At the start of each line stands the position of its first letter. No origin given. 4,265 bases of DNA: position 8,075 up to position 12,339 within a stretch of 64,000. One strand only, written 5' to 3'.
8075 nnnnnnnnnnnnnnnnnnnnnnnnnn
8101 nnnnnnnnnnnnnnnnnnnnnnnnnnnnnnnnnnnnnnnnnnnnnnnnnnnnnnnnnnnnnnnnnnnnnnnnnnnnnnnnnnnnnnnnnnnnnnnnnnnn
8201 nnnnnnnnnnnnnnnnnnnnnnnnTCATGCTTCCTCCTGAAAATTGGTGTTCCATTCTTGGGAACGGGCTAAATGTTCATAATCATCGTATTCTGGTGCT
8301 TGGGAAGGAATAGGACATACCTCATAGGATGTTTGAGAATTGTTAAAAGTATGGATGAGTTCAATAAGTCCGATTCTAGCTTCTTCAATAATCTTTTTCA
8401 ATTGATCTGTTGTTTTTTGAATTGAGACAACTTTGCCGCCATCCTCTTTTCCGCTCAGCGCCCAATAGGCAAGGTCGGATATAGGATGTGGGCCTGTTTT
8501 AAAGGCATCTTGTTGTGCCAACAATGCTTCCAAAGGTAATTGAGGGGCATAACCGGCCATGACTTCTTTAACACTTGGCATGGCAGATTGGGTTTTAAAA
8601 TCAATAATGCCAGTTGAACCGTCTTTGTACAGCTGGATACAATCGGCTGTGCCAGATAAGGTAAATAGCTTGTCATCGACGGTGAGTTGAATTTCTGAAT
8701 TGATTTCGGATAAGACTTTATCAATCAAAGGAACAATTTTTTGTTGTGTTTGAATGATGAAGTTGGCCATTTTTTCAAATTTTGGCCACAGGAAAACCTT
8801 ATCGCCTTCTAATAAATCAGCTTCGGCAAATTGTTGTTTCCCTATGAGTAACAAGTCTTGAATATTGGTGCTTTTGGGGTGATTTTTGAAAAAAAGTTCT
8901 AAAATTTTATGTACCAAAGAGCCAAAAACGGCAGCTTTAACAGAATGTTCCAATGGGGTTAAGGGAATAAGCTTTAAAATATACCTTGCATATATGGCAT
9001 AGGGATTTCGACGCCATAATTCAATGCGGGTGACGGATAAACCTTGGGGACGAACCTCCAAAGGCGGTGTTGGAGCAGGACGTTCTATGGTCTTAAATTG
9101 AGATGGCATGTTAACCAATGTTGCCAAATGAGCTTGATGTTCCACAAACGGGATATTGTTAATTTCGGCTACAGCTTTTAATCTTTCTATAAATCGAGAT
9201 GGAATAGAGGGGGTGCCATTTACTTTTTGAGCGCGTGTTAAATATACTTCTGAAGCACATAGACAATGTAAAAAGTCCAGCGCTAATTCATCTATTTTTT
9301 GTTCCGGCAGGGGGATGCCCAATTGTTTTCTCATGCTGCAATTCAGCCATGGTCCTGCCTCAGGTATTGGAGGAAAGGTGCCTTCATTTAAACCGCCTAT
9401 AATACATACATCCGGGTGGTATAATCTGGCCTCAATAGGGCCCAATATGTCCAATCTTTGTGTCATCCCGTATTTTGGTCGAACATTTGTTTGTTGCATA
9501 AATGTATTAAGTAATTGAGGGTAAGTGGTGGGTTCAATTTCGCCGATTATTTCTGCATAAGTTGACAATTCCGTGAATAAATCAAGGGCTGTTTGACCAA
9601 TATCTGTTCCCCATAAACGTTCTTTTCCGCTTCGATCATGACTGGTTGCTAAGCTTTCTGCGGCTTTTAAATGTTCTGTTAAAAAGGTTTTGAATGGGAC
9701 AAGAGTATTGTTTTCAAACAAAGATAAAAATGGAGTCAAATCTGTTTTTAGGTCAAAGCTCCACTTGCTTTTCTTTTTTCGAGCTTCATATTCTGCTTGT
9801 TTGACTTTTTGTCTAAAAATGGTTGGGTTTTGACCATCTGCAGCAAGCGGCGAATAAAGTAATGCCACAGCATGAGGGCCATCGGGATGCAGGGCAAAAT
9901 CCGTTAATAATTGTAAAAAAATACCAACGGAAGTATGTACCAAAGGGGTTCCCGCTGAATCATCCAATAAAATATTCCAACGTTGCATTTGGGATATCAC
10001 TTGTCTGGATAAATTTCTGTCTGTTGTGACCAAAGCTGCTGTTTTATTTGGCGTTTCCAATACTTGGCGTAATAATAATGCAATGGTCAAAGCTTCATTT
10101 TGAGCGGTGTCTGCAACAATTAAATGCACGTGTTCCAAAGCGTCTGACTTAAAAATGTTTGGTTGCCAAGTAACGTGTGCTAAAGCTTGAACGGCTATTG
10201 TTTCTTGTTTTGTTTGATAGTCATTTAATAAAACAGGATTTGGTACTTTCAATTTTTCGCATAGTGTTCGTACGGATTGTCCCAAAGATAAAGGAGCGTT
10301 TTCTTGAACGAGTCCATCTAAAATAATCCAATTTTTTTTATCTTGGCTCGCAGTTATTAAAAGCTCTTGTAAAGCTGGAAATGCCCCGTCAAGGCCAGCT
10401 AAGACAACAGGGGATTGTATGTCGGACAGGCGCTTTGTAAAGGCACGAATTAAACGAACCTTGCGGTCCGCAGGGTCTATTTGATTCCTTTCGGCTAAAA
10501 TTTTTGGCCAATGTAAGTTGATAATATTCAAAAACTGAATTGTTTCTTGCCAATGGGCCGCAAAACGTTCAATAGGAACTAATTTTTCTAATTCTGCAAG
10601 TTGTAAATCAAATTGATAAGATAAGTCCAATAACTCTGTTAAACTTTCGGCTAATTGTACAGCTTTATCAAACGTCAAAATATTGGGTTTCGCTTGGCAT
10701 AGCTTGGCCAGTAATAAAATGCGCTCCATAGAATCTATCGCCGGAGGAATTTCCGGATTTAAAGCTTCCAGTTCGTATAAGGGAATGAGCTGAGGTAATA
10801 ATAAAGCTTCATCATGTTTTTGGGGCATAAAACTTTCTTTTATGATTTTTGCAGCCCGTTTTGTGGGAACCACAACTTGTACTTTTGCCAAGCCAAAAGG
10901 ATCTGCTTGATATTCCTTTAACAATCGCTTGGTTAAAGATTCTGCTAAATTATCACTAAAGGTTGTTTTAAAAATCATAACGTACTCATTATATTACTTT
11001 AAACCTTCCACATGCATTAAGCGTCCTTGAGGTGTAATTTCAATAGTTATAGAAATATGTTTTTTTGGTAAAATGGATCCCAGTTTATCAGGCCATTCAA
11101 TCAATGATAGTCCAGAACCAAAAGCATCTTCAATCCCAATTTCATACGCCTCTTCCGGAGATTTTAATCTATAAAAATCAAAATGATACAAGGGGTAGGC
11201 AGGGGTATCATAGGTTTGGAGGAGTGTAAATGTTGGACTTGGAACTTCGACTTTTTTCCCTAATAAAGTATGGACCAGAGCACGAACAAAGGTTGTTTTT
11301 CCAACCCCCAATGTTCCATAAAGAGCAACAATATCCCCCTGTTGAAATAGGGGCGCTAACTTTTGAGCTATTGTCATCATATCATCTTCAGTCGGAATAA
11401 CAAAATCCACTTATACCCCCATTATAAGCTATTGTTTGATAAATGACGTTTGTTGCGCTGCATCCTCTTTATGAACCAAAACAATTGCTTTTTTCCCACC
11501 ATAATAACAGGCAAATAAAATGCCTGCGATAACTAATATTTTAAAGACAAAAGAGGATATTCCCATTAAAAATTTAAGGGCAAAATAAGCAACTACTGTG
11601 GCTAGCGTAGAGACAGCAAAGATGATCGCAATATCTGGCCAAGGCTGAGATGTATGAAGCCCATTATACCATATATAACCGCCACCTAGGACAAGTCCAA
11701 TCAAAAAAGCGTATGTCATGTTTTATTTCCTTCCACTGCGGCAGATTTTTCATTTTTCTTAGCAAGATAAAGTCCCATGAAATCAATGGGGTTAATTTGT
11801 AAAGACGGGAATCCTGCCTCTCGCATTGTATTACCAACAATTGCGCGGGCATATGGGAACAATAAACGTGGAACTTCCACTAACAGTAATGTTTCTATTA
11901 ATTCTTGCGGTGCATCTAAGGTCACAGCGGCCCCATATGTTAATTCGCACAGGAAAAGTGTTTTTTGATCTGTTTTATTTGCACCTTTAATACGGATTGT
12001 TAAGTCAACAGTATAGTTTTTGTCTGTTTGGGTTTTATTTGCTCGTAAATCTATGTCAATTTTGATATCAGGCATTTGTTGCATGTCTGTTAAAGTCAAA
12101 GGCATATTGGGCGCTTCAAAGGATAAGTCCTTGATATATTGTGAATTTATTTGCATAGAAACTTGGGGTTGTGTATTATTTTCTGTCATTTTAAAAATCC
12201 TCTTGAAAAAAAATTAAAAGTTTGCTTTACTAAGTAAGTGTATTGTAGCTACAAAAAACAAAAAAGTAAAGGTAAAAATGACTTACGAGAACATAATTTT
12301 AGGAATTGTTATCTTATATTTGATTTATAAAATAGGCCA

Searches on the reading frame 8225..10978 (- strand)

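Call 47: search_protein_families(library=pfam, proteins=[window:8225-10978:-], max_evalue=0.00001)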
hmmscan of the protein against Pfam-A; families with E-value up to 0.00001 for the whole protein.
window:8225-10978:- (917 aa): 1 family
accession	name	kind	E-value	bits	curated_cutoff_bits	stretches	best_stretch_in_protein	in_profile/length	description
PF12705.13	PDDEXK_1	-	1.2e-21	78.3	22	1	647-876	2-225/247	PD-(D/E)XK nuclease superfamily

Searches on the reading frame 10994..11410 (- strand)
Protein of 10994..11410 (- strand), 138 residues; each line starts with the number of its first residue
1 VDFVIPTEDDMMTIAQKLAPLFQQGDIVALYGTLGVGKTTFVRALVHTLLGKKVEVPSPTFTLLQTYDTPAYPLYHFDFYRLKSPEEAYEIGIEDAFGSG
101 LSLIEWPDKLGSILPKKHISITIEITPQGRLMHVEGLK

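Call 47: search_protein_families(library=pfam, proteins=[window:10994-11410:-], max_evalue=0.00001)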
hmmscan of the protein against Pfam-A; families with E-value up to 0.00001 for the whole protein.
window:10994-11410:- (138 aa): 1 family
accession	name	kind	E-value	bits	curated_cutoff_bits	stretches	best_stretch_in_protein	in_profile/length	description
PF02367.23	TsaE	-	3e-38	131.1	26.6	1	6-125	2-120/128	Threonylcarbamoyl adenosine biosynthesis protein TsaE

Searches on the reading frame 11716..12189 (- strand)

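Call 47: search_protein_families(library=pfam, proteins=[window:11716-12189:-], max_evalue=0.00001)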
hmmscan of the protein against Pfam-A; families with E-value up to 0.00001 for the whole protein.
window:11716-12189:- (157 aa): 1 family
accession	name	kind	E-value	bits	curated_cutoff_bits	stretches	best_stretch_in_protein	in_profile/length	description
PF02556.19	SecB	-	1.2e-39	135.9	26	1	7-147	3-140/141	Preprotein translocase subunit SecB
